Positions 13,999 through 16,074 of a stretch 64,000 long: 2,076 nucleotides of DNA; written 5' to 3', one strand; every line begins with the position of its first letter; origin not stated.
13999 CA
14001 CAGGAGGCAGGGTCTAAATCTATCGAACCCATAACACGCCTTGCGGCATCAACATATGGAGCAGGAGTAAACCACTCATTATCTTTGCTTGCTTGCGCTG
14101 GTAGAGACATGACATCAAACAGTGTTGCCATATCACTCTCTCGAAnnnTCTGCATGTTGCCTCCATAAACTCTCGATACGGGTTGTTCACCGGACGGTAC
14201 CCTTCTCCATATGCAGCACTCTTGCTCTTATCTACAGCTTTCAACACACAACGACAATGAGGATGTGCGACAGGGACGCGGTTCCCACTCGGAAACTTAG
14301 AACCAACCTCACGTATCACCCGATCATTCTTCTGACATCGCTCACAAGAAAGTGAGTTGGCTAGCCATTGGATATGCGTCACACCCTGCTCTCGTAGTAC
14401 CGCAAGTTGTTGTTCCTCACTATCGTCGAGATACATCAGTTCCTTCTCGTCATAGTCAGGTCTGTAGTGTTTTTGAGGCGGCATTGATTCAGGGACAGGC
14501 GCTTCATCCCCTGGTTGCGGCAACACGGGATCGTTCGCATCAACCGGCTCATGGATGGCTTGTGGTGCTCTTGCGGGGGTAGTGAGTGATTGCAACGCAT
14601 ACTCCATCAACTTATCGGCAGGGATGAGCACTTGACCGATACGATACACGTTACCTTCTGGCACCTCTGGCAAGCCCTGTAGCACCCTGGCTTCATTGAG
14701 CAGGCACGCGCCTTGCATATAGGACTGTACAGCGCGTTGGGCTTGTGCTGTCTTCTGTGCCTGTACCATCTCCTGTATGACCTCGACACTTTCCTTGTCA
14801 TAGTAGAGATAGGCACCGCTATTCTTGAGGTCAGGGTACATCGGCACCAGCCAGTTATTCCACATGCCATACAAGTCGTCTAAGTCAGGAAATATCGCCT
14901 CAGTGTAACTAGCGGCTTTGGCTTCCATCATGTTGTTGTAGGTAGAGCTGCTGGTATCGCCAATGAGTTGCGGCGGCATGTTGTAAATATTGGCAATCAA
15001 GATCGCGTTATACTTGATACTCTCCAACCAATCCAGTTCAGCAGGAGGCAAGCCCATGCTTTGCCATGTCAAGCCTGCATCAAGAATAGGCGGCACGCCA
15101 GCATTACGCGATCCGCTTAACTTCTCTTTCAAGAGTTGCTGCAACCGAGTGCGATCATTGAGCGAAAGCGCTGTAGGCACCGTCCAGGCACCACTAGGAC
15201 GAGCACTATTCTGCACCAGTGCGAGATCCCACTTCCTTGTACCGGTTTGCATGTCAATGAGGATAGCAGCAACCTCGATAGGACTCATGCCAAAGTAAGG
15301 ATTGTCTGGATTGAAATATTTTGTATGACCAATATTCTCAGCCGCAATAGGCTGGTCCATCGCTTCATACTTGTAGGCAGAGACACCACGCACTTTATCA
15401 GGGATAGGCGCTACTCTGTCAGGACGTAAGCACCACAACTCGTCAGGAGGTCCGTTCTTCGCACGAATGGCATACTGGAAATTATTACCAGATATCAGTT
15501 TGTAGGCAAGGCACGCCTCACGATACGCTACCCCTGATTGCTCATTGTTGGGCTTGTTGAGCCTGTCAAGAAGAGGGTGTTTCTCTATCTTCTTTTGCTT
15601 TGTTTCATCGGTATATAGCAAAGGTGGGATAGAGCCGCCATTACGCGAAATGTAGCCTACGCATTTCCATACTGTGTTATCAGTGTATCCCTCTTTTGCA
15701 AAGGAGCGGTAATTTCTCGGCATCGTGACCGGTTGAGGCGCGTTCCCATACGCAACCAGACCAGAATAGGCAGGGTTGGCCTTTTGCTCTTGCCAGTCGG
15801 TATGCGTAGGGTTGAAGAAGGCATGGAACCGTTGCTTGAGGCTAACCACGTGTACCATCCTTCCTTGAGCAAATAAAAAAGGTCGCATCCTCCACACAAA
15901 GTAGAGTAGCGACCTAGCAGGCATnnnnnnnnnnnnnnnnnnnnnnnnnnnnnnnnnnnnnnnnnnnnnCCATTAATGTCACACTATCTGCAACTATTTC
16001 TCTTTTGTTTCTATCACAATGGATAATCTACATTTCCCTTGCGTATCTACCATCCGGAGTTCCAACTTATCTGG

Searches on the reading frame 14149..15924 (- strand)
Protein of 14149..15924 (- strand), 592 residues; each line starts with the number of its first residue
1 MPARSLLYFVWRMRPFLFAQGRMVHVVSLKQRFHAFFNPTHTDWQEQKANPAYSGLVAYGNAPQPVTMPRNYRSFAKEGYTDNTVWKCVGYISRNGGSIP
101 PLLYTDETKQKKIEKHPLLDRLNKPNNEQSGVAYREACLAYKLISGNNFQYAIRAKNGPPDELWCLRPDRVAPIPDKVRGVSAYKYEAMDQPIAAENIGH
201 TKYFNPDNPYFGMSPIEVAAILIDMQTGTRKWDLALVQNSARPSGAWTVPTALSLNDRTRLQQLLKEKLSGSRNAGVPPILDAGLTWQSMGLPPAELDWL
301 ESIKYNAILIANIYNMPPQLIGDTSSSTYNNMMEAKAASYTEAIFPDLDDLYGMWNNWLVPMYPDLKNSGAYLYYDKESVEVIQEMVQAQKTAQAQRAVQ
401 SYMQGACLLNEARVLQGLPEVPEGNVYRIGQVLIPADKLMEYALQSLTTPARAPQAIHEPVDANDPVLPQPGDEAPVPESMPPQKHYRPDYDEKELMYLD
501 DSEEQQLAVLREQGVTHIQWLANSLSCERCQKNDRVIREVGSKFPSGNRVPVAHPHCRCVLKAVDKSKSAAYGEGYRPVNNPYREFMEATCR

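Call 34: find_homologous_proteins(query=window:14149-15924:-, max_evalue=1e-20)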
Query window:14149-15924:- (592 aa): 3018 proteins with E <= 1e-20 among 8000 candidates; the best 120 are listed.
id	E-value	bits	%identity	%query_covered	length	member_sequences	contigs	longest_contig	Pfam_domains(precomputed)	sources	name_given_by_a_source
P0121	0.0e+0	1387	100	100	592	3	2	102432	PF04860.18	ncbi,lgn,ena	-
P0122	5.8e-254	862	68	96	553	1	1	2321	PF04860.18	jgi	-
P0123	8.2e-205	700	64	83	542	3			PF04860.18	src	-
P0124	2.0e-202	692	70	73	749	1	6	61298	PF04233.20,PF04860.18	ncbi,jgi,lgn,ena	-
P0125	2.0e-200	685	53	91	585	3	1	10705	PF04860.18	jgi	jgi:HK97 family phage portal protein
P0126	7.2e-200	684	53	91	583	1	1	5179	PF04860.18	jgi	jgi:HK97 family phage portal protein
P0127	1.9e-193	662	68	72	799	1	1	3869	PF04233.20,PF04860.18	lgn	-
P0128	1.4e-191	656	51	93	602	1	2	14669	PF04860.18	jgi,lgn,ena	-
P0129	5.4e-189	648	66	73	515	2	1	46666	PF04860.18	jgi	jgi:HK97 family phage portal protein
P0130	8.8e-188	644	66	71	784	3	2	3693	PF04233.20,PF04860.18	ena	-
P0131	3.0e-187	642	59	81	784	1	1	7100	PF04233.20,PF04860.18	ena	-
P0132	2.3e-185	636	54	90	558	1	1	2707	PF04860.18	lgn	-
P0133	1.6e-184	633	65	68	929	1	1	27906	PF02834.23,PF04233.20,PF04860.18,PF13563.13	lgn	-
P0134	4.8e-184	631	52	94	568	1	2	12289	PF04860.18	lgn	-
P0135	3.0e-183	629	53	90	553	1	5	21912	PF04860.18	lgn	-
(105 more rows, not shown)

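Call 36: find_encoding_contigs(protein=P0124, flank=10000, max_places=3)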
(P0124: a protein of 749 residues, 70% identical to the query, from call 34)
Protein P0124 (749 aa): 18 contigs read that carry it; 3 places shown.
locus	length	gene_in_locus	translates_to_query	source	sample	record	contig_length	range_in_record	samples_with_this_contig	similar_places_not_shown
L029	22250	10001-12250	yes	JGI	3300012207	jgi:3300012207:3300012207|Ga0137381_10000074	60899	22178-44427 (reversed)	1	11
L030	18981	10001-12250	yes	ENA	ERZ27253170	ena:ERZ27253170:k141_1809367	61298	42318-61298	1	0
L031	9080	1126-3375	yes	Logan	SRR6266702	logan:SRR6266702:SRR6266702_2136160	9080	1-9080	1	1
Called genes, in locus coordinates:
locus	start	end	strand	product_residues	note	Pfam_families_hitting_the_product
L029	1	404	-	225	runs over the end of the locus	PF24694:LNS2_PITM1-3 (weak)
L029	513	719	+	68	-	-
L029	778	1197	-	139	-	-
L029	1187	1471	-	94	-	-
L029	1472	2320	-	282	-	-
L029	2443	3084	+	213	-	-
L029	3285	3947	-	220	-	-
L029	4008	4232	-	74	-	-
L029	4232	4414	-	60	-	-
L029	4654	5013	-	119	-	-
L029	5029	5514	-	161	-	PF09643:YopX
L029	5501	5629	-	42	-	-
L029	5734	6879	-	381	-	PF14659:Phage_int_SAM_3, PF00589:Phage_integrase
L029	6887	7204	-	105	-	-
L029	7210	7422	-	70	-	PF12728:HTH_17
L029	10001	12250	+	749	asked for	PF04860:Phage_portal, PF04233:Phage_Mu_F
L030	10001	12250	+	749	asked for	PF04860:Phage_portal, PF04233:Phage_Mu_F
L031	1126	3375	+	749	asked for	PF04860:Phage_portal, PF04233:Phage_Mu_F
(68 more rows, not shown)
